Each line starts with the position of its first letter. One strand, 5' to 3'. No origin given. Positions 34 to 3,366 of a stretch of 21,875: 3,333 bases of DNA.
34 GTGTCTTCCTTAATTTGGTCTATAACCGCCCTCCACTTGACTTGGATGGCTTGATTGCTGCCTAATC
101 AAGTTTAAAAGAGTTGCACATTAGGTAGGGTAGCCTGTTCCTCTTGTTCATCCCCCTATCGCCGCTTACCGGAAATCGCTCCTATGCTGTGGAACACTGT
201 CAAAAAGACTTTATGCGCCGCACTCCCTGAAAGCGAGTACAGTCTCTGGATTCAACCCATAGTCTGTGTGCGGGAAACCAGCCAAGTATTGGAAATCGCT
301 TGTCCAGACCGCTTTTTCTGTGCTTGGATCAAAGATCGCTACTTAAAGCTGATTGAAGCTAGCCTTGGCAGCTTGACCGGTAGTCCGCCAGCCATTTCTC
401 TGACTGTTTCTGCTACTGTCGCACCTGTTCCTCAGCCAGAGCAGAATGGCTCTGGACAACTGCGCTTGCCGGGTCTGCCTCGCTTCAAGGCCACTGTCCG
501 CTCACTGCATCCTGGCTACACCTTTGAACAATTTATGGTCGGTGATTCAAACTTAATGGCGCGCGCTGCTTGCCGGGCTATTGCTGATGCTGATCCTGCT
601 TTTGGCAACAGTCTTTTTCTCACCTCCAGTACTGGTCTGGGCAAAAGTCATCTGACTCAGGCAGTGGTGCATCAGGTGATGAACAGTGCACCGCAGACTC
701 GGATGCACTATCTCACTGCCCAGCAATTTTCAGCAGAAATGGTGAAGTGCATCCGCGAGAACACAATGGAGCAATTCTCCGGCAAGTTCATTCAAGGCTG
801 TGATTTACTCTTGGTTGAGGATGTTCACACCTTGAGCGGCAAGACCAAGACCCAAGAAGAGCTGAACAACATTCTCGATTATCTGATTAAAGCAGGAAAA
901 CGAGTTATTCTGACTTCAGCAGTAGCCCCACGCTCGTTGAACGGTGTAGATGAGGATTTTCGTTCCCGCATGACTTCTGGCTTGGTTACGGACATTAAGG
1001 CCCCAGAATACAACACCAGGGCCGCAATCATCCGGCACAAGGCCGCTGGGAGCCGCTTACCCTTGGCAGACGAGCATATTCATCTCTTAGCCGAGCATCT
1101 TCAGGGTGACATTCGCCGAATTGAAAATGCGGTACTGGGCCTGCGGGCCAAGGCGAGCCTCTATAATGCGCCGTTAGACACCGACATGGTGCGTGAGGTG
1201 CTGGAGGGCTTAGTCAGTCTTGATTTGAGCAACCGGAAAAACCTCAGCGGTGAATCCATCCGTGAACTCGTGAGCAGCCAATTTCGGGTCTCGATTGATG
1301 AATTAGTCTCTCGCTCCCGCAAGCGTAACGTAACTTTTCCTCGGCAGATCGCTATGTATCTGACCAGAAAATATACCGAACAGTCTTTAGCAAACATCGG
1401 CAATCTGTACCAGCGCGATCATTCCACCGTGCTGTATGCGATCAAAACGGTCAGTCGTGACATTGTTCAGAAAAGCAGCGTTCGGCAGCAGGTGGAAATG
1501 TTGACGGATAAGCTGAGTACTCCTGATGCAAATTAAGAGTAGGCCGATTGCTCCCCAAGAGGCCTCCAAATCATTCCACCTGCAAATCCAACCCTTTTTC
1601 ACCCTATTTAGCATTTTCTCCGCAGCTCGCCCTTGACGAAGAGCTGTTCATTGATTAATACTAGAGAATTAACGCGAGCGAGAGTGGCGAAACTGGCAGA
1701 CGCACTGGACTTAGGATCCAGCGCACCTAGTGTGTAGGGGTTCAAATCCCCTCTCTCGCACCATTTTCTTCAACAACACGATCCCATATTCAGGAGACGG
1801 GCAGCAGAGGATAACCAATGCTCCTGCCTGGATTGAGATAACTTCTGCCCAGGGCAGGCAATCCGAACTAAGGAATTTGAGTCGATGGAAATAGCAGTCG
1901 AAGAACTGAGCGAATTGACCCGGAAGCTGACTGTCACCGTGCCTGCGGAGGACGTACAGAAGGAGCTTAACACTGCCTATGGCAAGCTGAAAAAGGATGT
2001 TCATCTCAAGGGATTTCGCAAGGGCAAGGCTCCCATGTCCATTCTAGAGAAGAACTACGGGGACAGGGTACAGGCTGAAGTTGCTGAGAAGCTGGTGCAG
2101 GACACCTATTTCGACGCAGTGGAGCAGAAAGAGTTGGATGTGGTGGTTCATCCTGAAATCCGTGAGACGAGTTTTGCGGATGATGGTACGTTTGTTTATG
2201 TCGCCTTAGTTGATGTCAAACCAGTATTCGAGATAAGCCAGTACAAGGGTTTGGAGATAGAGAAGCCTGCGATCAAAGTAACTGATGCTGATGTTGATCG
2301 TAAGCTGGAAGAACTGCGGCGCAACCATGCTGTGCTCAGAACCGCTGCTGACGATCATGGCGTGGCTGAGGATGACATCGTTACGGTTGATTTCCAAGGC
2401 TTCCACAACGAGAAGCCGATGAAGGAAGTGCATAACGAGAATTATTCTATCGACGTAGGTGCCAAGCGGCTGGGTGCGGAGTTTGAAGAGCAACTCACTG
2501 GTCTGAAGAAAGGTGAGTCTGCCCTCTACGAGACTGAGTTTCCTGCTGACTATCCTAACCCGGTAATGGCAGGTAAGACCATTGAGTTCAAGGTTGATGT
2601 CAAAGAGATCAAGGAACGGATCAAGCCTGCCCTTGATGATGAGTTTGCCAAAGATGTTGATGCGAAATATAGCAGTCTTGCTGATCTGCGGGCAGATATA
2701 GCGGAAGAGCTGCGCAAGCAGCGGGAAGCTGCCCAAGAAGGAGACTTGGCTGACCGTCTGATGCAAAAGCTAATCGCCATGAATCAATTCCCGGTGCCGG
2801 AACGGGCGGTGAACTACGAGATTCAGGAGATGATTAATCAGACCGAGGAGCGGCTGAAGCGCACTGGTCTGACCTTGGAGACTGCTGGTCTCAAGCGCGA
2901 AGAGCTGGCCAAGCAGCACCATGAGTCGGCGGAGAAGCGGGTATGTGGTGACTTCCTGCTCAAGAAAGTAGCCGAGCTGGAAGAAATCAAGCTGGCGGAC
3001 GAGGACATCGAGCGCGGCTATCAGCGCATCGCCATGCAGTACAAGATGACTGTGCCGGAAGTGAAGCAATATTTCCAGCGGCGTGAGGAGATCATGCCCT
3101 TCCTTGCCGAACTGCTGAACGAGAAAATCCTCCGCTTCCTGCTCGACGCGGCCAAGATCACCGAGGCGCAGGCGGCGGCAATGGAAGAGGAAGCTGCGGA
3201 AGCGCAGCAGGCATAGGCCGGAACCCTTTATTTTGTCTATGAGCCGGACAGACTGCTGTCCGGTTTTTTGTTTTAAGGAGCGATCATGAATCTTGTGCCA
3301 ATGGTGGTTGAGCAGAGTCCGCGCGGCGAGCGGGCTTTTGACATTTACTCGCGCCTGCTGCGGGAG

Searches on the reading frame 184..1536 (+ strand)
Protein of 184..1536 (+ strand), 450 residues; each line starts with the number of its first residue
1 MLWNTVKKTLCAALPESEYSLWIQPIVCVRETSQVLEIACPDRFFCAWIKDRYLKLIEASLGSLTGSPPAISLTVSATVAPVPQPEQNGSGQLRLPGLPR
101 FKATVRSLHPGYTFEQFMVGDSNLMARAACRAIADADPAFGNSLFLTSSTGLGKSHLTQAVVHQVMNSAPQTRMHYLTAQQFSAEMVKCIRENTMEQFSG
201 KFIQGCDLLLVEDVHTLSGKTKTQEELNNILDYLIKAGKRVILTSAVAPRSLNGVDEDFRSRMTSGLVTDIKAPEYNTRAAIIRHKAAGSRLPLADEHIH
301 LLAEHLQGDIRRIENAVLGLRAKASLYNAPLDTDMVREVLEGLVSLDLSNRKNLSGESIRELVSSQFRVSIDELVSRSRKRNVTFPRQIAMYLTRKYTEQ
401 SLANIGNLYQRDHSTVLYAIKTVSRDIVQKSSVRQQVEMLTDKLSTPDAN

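Call 14: search_protein_families(library=pfam, proteins=[window:184-1536:+], max_evalue=0.0001)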
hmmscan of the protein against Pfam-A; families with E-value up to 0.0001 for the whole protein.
window:184-1536:+ (450 aa): 3 families
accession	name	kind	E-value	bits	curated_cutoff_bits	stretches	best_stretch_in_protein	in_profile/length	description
PF00308.24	Bac_DnaA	-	5.4e-43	147.4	23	1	109-270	2-162/162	Bacterial DnaA ATPAse domain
PF08299.17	Bac_DnaA_C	-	7.9e-25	87.1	31.5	1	357-423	2-69/69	Bacterial dnaA protein helix-turn-helix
PF11638.13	DnaA_N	-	6.9e-12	45.4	24.6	1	2-61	3-63/65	DnaA N-terminal domain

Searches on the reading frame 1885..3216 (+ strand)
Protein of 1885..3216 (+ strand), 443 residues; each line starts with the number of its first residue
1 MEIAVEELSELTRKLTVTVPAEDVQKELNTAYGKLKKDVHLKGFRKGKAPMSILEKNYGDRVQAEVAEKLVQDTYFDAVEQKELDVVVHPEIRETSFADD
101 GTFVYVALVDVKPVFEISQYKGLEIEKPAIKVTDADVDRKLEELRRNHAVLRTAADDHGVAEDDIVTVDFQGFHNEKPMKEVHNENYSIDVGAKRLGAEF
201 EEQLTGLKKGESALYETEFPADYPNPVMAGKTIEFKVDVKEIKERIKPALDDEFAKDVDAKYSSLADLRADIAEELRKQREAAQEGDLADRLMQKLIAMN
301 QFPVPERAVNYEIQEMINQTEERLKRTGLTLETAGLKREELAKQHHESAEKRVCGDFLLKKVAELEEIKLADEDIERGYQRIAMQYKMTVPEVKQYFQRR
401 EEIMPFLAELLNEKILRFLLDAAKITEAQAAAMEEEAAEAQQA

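Call 14: search_protein_families(library=pfam, proteins=[window:1885-3216:+], max_evalue=0.0001)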
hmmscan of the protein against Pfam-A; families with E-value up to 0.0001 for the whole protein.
window:1885-3216:+ (443 aa): 3 families
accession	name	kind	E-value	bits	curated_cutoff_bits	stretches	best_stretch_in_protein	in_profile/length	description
PF05697.18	Trigger_N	-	8.5e-45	153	22.2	1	1-144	1-144/144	Bacterial trigger factor protein (TF)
PF05698.19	Trigger_C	-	6.5e-30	104.7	22.7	1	264-420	1-161/162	Bacterial trigger factor protein (TF) C-terminus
PF00254.34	FKBP_C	-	4.3e-07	30.6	21.1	1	161-239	6-93/94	FKBP-type peptidyl-prolyl cis-trans isomerase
